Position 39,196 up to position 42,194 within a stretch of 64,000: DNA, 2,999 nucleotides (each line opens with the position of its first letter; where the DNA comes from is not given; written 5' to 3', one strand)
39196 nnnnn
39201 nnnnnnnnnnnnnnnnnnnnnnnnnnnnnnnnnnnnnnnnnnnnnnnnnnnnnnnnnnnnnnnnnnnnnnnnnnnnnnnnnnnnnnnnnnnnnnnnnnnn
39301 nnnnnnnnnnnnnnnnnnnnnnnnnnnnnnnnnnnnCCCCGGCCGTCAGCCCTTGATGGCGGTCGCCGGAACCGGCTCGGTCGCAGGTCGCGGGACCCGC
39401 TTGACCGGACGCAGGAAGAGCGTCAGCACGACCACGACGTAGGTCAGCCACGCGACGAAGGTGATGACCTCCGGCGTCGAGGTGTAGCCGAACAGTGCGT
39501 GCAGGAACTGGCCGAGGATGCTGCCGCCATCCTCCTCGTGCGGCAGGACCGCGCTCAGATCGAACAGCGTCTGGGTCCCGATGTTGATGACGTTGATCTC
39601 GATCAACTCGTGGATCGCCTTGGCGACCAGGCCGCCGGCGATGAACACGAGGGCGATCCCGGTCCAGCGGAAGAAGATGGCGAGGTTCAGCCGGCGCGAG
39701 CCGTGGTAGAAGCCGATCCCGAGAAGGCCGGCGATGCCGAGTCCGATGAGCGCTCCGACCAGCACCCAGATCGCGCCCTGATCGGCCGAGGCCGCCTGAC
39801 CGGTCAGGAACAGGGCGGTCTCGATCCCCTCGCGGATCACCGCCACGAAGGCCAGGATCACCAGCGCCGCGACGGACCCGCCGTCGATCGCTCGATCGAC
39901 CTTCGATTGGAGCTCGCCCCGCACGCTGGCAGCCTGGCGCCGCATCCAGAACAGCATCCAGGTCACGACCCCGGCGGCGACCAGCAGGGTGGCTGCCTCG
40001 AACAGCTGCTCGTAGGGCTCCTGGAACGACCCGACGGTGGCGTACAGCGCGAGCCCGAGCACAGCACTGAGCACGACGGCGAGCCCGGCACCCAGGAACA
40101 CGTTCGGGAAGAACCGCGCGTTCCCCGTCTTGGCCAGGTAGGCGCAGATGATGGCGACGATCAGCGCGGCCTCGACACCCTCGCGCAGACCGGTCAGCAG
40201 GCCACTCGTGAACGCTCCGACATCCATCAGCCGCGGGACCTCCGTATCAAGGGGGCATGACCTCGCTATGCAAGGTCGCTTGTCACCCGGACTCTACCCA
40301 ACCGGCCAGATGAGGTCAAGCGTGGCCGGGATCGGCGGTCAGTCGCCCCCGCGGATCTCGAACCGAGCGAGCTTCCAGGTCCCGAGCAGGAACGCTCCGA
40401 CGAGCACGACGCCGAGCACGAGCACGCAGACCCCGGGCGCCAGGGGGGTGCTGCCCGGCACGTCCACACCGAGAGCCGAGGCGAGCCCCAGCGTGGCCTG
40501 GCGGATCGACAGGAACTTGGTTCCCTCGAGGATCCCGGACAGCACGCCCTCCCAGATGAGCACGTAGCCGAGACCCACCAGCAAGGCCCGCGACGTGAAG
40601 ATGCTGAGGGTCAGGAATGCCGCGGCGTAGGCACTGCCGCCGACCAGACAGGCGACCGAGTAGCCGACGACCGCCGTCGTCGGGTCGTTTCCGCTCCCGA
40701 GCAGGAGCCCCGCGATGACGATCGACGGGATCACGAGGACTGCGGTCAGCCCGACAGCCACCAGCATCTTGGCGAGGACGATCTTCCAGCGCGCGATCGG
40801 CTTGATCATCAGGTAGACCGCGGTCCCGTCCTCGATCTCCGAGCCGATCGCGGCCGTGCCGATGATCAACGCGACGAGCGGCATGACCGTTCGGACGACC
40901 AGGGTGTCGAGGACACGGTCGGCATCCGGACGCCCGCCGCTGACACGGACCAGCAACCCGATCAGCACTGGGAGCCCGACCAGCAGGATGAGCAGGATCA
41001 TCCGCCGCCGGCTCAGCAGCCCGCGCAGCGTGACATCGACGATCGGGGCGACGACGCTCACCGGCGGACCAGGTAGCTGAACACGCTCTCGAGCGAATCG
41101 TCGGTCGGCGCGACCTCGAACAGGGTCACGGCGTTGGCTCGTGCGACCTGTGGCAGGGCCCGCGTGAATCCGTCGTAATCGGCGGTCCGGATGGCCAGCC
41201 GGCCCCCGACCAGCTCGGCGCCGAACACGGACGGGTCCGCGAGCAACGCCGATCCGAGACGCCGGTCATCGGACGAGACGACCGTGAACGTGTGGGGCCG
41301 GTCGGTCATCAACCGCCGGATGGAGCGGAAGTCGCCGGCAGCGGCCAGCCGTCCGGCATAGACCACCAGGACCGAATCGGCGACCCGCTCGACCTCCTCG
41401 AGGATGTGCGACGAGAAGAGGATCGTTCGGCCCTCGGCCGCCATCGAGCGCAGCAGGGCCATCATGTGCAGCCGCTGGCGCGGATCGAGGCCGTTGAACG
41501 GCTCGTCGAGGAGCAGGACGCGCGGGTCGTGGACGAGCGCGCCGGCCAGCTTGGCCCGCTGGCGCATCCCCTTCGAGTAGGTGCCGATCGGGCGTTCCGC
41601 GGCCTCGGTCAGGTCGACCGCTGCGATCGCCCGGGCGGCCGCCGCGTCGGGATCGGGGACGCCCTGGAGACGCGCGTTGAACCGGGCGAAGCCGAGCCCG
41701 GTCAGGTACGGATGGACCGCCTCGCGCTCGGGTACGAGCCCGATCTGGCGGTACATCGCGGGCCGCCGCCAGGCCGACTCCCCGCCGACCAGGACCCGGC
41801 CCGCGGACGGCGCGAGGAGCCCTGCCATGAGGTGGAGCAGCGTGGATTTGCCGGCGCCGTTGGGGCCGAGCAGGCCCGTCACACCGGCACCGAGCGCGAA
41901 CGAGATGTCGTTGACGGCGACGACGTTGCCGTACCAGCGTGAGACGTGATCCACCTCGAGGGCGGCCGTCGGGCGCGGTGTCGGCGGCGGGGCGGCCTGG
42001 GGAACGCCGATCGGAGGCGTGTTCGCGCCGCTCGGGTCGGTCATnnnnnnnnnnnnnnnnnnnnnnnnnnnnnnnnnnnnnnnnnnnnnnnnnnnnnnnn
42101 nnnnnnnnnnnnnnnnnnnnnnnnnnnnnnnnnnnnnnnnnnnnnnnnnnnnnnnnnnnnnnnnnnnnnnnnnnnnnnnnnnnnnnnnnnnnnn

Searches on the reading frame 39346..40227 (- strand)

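Call 7: search_protein_families(library=pfam, proteins=[window:39346-40227:-])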
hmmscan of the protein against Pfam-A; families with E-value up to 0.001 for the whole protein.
window:39346-40227:- (293 aa): 1 family
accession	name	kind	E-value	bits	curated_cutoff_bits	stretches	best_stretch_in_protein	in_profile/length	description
PF03239.20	FTR1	-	6e-53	180.4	25.3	1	10-271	5-270/284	Iron permease FTR1 family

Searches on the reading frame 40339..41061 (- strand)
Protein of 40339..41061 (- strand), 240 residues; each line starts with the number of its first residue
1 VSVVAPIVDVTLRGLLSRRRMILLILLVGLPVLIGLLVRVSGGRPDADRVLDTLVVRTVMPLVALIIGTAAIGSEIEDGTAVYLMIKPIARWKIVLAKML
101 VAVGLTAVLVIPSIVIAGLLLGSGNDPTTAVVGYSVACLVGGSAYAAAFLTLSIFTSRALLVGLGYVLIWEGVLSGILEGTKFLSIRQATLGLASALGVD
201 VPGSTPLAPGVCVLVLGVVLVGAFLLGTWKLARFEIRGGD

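Call 7: search_protein_families(library=pfam, proteins=[window:40339-41061:-])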
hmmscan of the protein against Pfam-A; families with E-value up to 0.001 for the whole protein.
window:40339-41061:- (240 aa): 2 families
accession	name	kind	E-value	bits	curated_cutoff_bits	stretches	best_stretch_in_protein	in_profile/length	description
PF12679.13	ABC2_membrane_2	-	2.8e-10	40.4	27.2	1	55-179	73-204/283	ABC-2 family transporter protein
PF12730.13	ABC2_membrane_4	-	3.3e-09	37.4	27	1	17-156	10-159/179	ABC-2 family transporter protein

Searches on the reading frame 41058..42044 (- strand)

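Call 7: search_protein_families(library=pfam, proteins=[window:41058-42044:-])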
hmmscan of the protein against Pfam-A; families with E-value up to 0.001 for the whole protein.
window:41058-42044:- (328 aa): 4 families
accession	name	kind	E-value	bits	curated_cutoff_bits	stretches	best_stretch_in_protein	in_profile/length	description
PF00005.33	ABC_tran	-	1.7e-26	93.8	25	1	45-184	2-137/137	ABC transporter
PF13304.12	AAA_21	-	1.6e-14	55.1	27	1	146-218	228-303/304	AAA domain, putative AbiEii toxin, Type IV TA system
PF13476.12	AAA_23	-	0.0002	22.5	27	1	44-71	10-37/201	AAA domain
PF13555.12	AAA_29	-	0.00033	20.8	27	1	53-81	22-50/61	P-loop containing region of AAA domain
